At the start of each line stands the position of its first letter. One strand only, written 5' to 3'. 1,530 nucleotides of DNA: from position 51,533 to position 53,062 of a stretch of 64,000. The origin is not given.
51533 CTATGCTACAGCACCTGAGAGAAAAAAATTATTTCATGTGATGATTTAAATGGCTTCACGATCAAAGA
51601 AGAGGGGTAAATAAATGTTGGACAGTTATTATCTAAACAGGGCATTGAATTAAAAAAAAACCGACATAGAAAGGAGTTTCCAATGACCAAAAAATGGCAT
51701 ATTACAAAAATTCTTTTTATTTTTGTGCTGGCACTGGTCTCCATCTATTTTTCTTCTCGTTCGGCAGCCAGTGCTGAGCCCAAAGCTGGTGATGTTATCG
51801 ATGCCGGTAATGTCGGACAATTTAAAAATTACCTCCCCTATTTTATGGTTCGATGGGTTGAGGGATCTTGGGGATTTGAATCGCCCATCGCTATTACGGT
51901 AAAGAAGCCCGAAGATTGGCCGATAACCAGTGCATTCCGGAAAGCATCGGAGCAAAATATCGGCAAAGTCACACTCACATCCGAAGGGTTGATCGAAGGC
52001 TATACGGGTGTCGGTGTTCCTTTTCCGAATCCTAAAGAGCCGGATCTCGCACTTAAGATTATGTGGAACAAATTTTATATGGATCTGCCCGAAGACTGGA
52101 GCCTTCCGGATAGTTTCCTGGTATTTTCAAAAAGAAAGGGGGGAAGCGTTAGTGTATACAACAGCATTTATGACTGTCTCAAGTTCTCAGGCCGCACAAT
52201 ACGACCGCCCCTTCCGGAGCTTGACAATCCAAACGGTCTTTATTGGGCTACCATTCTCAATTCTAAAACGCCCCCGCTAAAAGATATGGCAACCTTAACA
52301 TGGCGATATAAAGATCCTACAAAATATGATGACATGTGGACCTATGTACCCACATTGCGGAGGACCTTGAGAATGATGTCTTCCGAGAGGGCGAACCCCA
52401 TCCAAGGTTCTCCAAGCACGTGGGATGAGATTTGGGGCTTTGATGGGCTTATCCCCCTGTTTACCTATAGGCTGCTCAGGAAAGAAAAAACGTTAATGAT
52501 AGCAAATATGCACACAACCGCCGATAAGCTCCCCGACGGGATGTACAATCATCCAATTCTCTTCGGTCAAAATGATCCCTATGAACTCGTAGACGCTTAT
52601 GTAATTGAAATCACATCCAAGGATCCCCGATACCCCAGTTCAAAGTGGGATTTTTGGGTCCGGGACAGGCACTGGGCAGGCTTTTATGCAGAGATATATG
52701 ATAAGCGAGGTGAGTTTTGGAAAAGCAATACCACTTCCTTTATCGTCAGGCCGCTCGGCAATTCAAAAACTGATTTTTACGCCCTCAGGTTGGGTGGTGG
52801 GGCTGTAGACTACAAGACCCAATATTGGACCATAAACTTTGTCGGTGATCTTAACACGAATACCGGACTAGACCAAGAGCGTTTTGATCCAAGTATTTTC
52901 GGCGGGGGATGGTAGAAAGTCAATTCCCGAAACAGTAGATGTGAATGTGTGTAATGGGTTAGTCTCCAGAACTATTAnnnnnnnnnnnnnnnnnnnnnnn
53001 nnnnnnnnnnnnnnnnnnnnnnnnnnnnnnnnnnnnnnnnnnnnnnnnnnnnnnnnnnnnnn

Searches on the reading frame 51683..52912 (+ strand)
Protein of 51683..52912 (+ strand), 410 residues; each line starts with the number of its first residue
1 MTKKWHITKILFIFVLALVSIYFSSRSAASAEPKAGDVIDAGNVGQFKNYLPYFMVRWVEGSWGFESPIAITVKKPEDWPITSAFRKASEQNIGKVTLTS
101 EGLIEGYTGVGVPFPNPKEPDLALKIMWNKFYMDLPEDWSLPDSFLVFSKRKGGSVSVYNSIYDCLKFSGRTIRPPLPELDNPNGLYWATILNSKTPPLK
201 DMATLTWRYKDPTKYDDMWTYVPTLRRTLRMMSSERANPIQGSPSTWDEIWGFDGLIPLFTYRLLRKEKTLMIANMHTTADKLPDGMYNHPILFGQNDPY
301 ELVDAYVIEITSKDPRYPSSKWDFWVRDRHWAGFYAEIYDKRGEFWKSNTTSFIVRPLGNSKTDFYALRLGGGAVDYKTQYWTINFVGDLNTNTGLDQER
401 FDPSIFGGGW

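Call 4: search_protein_families(library=pfam, proteins=[window:51683-52912:+], max_evalue=0.01)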
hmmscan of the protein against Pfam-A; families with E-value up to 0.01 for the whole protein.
window:51683-52912:+ (410 aa): 2 families
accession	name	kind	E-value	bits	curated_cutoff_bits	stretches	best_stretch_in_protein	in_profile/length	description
PF07044.18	DUF1329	-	2.3e-33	116.4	23.1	1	38-355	1-315/368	Protein of unknown function (DUF1329)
PF17131.11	LolA_like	-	8.8e-15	55.3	30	1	198-403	14-179/184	Outer membrane lipoprotein-sorting protein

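Call 5: search_protein_families(library=ncbifam, proteins=[window:51683-52912:+], max_evalue=0.01)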
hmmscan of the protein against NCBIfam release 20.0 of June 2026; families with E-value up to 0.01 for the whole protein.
window:51683-52912:+ (410 aa): 0 families
